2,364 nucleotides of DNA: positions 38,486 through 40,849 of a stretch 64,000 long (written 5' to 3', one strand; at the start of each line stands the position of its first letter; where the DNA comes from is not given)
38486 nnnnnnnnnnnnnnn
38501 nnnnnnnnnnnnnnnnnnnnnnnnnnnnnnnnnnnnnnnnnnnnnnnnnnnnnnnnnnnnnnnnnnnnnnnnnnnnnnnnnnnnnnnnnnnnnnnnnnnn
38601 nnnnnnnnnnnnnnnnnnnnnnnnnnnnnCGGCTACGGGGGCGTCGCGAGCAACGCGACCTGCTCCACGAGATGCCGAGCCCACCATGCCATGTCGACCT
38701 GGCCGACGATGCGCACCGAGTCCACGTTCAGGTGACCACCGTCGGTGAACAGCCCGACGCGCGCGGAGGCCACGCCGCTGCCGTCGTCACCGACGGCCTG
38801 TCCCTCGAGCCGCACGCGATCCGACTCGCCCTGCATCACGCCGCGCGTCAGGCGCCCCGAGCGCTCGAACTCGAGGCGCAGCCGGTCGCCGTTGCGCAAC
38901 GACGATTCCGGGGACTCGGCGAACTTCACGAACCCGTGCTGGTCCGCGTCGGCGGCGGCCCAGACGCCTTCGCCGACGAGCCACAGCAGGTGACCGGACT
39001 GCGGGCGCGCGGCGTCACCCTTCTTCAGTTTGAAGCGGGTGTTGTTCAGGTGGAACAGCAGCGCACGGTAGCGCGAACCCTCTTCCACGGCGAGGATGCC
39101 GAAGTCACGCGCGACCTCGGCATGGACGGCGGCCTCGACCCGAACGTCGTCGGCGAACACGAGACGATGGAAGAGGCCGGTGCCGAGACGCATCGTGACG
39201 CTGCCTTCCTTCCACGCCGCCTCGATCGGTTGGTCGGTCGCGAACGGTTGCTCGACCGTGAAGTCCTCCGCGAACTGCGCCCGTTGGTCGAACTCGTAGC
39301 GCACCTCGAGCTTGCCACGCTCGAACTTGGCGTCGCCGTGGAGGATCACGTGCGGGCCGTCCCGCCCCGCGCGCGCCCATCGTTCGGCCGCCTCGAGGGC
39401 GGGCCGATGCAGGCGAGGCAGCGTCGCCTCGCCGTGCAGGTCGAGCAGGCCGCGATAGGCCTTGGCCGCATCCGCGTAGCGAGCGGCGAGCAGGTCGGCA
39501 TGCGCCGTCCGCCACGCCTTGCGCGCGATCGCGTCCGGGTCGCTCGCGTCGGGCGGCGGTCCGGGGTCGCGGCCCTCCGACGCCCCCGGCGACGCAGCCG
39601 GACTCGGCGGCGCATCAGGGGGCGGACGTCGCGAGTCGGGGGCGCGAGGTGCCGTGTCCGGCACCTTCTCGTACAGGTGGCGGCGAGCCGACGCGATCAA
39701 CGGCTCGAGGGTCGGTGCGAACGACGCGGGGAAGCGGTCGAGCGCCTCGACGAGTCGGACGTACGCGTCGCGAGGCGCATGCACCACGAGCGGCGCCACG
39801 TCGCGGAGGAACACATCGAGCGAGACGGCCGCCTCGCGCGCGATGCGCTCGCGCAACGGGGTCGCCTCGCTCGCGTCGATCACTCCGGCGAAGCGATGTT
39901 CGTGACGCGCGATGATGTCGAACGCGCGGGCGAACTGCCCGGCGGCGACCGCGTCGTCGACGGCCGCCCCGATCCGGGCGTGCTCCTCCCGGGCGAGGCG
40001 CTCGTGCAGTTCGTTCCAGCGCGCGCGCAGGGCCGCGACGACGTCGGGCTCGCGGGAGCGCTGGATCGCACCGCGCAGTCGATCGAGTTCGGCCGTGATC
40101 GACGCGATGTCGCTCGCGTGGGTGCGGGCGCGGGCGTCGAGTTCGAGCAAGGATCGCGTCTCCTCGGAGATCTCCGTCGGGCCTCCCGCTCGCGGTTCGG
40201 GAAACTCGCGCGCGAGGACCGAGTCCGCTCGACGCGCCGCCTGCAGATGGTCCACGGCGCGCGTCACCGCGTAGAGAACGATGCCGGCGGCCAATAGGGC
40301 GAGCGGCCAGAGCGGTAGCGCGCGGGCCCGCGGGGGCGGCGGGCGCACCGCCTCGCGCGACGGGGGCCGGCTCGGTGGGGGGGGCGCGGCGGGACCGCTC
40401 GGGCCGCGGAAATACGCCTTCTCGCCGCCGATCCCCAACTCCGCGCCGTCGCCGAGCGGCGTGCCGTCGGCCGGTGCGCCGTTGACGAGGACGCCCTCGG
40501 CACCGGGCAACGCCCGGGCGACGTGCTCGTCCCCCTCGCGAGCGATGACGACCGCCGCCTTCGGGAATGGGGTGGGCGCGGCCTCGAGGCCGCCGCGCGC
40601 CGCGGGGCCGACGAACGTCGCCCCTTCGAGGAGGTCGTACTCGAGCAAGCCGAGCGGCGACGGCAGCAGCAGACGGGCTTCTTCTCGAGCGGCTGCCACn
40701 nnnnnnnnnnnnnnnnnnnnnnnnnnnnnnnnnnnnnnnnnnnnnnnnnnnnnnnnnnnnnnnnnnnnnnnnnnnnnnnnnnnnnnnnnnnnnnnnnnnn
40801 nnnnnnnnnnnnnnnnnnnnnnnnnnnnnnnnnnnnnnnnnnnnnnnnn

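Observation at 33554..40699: Unusual co-directional string: FHA membrane protein -> histidine ammonia-lyase -> HisRS -> CysK/CBS -> cystathionine gamma-lyase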

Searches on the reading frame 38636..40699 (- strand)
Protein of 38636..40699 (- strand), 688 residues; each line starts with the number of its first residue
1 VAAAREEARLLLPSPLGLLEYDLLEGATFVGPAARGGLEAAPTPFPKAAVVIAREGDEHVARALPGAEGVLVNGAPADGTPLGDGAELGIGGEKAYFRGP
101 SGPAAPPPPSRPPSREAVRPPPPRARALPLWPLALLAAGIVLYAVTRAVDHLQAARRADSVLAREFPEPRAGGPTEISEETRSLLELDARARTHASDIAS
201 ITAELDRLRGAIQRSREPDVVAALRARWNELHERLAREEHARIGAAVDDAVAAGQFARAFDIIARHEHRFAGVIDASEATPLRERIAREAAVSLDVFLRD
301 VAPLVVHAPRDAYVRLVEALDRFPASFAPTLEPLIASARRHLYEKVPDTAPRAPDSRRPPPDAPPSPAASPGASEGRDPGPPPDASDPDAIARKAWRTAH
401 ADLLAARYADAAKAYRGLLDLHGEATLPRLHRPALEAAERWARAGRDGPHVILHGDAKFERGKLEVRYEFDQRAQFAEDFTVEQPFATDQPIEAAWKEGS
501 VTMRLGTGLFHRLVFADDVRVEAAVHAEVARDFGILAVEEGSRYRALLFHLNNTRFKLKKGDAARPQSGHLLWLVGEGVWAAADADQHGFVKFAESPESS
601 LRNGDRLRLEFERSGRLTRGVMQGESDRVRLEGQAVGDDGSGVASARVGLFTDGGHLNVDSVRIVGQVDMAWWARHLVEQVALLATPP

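Call 4: search_protein_families(library=pfam, proteins=[window:38636-40699:-])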
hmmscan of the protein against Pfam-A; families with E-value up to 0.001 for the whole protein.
window:38636-40699:- (688 aa): 0 families

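Call 5: search_protein_families(library=ncbifam, proteins=[window:38636-40699:-])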
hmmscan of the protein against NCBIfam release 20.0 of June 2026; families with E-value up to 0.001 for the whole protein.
window:38636-40699:- (688 aa): 0 families

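Call 9: search_protein_families(library=pfam, proteins=[window:38636-40699:-], max_evalue=10)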
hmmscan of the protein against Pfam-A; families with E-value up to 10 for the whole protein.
window:38636-40699:- (688 aa): 1 family
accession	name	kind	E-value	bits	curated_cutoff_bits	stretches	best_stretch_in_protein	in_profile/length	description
PF05757.16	PsbQ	-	0.086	13.3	26.9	1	133-235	46-144/204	Oxygen evolving enhancer protein 3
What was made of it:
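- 38633..40699 (-): X: a 688-aa clade-specific membrane protein. Layout: N-terminal FHA-fold domain, TM helix, helical region, then a lectin/ConA-like beta-sandwich. No Pfam or NCBIfam hit (calls 4, 5, 9).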

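Call 28: find_homologous_proteins(query=window:38636-40699:-, max_evalue=0.00001)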
Query window:38636-40699:- (688 aa): 7 proteins with E <= 0.00001 among 8000 candidates.
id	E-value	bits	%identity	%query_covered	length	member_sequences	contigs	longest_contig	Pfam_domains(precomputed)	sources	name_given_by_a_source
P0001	0.0e+0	1506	100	100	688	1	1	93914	-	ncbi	-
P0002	1.9e-247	841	59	100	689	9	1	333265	-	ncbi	ncbi:MAG: hypothetical protein R3E85_05540 [Planctomycetota bacterium]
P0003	7.4e-244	829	59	100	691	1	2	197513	-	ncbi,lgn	ncbi:MAG: hypothetical protein AB7T63_08685 [Planctomycetota bacterium]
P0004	3.6e-145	503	43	99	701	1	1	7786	-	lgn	-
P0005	5.7e-125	437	40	97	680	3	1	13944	-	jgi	jgi:hypothetical protein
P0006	2.2e-110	388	36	96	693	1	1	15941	-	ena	-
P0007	2.9e-93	332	35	67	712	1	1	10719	-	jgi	jgi:hypothetical protein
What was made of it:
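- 38633..40699 (-): Only 7 homologs were found, all hypothetical proteins (call 28).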

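Call 29: find_encoding_contigs(protein=P0001, flank=10000, max_places=3)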
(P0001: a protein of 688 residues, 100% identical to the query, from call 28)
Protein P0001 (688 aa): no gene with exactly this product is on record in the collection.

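Call 30: find_encoding_contigs(protein=P0002, flank=10000, max_places=3)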
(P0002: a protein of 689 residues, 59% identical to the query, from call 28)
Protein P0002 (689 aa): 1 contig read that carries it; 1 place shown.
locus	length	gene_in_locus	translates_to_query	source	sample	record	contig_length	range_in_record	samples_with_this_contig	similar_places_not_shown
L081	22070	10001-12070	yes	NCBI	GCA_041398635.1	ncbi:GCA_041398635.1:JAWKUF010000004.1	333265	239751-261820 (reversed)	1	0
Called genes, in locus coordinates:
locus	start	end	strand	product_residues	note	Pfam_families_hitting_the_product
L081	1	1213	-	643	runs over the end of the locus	PF00009:GTP_EFTU, PF03144:GTP_EFTU_D2, PF25461:Beta-barrel_SelB, PF09107:WHD_3rd_SelB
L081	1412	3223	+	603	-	PF01368:DHH, PF02272:DHHA1, PF17768:RecJ_OB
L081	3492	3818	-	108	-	PF07238:PilZ (weak)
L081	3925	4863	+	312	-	PF04018:VCA0040-like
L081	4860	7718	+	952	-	PF05170:AsmA (weak), PF05359:DUF748, PF13116:YhdP (weak)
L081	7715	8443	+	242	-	PF01555:N6_N4_Mtase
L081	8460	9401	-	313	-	PF00156:Pribosyltran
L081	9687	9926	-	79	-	-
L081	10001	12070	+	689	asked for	-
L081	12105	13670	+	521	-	PF00221:Lyase_aromatic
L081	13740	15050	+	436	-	PF13393:tRNA-synt_His, PF03129:HGTP_anticodon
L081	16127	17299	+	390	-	PF01053:Cys_Met_Meta_PP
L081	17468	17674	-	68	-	PF04102:SlyX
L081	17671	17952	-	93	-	PF09360:zf-CDGSH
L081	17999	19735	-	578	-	PF00587:tRNA-synt_2b, PF04073:tRNA_edit, PF03129:HGTP_anticodon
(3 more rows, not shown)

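Call 39: predict_structure(alignment_id=A1)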
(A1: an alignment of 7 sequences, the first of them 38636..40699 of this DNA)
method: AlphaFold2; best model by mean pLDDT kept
length: 688 residues; sequences in the alignment: 7
mean_pLDDT: 74.0   pTM: 0.44
mean pLDDT of the five models: 74.0, 70.9, 69.4, 69.2, 67.0
residues with pLDDT >= 90: 204; 70-90: 248; 50-70: 97; < 50: 139
segments of 3 or more residues with pLDDT < 50: 1-5, 102-129, 157-177, 345-385, 539-544, 550-567, 577-589, 638-641
pLDDT, mean of each block of 10 residues (from residue 1): 54 72 82 83 87 87 87 89 89 85 39 35 41 60 67 50 38 44 63 66 85 80 86 89 90 92 89 81 93 95 88 88 91 90 55 39 36 36 63 93 95 95 87 94 95 94 93 91 73 89 87 88 82 54 48 34 43 54 40 65 82 79 82 64 70 81 93 91 85
secondary structure, 60 per line:
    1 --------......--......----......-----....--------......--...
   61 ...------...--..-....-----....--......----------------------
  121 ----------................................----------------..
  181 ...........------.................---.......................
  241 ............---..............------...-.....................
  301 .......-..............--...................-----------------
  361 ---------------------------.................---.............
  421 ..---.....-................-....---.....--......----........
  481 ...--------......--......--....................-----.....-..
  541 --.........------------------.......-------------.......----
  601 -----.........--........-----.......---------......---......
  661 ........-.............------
elements in order (helices of 4 or more, strands of 3 or more residues): E9-14 E17-22 E27-32 E38-41 E50-55 E58-63 E70-72 E78-81 E87-90 E93-98 H131-162 H179-191 H198-214 H218-252 H256-269 H280-307 H309-322 H325-343 H388-404 H408-422 H426-430 H432-447 H449-452 E456-460 E463-468 H473-479 E480-483 E492-497 E500-505 E508-527 E533-537 E543-551 E570-576 E590-596 E606-614 E617-624 E630-636 E646-651 E655-668 H670-682
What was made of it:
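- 38633..40699 (-): AlphaFold model, mean pLDDT 74 (call 39).
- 40241..40309 (-): Predicted transmembrane helix of X (about residues 131-153, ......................). Long helix 131-162 in the model (call 39).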

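Call 41: fold_search(model_id=the predicted structure, library=pdb)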
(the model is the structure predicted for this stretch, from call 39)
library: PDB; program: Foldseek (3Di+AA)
matches with E <= 10: 1330; with E <= 0.001: 244
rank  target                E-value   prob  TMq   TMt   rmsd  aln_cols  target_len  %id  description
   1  3zyr_B                3.4e-07  1.00  0.19  0.47  10.2       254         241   13  Structure of the lectin from Platypodium elegans in complex with heptasaccharide (released 2012-01-11)
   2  1bjq_C                4.1e-07  1.00  0.22  0.59   4.8       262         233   10  THE DOLICHOS BIFLORUS SEED LECTIN IN COMPLEX WITH ADENINE (released 1998-12-30)
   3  1bjq_A                5.0e-07  1.00  0.22  0.55   7.0       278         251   10  THE DOLICHOS BIFLORUS SEED LECTIN IN COMPLEX WITH ADENINE (released 1998-12-30)
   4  1fny                  5.8e-07  1.00  0.20  0.54   7.0       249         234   10  LEGUME LECTIN OF THE BARK OF ROBINIA PSEUDOACACIA. (released 2001-08-24)
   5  3uk9_E                6.1e-07  1.00  0.20  0.48   8.9       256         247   10  Galactose-specific lectin from Dolichos lablab (released 2012-11-14)
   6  4xxa_B                7.1e-07  1.00  0.21  0.56   5.4       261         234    9  Crystal structure of a recombinant Vatairea macrocarpa seed lectin (released 2016-01-27)
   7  3uk9_C                7.1e-07  1.00  0.19  0.45   9.9       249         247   12  Galactose-specific lectin from Dolichos lablab (released 2012-11-14)
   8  1lu1_A                7.4e-07  1.00  0.22  0.56   6.6       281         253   10  THE STRUCTURE OF THE DOLICHOS BIFLORUS SEED LECTIN IN COMPLEX WITH THE FORSSMAN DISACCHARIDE (released 1998-12-09)
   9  3uk9_D                7.4e-07  1.00  0.19  0.47   9.1       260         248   12  Galactose-specific lectin from Dolichos lablab (released 2012-11-14)
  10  3zvx_B                7.8e-07  1.00  0.20  0.50   8.9       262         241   11  STRUCTURE OF THE LECTIN FROM PLATYPODIUM ELEGANS IN COMPLEX WITH A TRIMANNOSIDE (released 2012-01-11)
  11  1fat_D                8.2e-07  1.00  0.21  0.56   5.5       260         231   10  PHYTOHEMAGGLUTININ-L (released 1996-12-23)
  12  4m3c_A                1.2e-06  1.00  0.20  0.50   8.5       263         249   11  Structure of a binary complex between homologous tetrameric legume lectins from Butea monosperma and Spatholobus parvi (released 2013-09-18)
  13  3wog_B                1.2e-06  1.00  0.19  0.47   9.8       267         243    7  Crystal structure plant lectin in complex with ligand (released 2014-04-09)
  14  4wv8_D                1.3e-06  1.00  0.19  0.47   8.2       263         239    9  Crystal structure of a recombinant Vatairea macrocarpa seed lectin complexed with lactose (released 2016-01-27)
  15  4d69_G                1.3e-06  1.00  0.17  0.45  10.3       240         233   11  SOYBEAN AGGLUTININ FROM GLYCINE MAX IN COMPLEX WITH THE ANTIGEN Tn (released 2014-11-19)
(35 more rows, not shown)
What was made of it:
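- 38696..39334 (-): C-terminal legume-lectin/ConA-like beta-sandwich of X (residues 456-668), presumably outside the cytoplasm. Foldseek PDB: top hits are legume lectins and thrombospondin C-terminal domains, E about 3e-7 (call 41).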

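Call 65: find_related_loci(query=A1, collection=metagenome_contigs, flank=8000)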
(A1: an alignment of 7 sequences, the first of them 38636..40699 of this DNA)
Query A1 (688 aa) in metagenome_contigs; peptide patterns used: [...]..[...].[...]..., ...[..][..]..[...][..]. (x = any residue, [..] = any of these).
117 stretches matched a pattern; 12 encode a relative of the query (tblastn E <= 1e-3); 12 distinct loci.
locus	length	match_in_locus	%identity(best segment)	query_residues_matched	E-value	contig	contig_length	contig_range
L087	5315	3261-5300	37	8-682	7e-114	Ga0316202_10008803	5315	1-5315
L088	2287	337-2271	38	4-641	2e-108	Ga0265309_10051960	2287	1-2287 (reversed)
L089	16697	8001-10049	35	10-677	5e-85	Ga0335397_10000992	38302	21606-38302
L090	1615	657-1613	60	1-316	5e-86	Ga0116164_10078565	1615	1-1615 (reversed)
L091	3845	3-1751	37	108-682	1e-78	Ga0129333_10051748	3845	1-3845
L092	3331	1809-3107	32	247-677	7e-54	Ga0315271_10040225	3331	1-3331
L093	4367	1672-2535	36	386-672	6e-50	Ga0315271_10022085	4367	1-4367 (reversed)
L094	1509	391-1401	34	8-341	3e-37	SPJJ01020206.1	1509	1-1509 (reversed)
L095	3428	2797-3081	49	4-98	5e-20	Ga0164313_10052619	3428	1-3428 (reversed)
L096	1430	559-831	49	8-98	1e-19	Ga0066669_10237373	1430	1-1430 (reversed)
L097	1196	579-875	48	4-102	2e-19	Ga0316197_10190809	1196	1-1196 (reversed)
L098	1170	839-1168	45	4-108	3e-19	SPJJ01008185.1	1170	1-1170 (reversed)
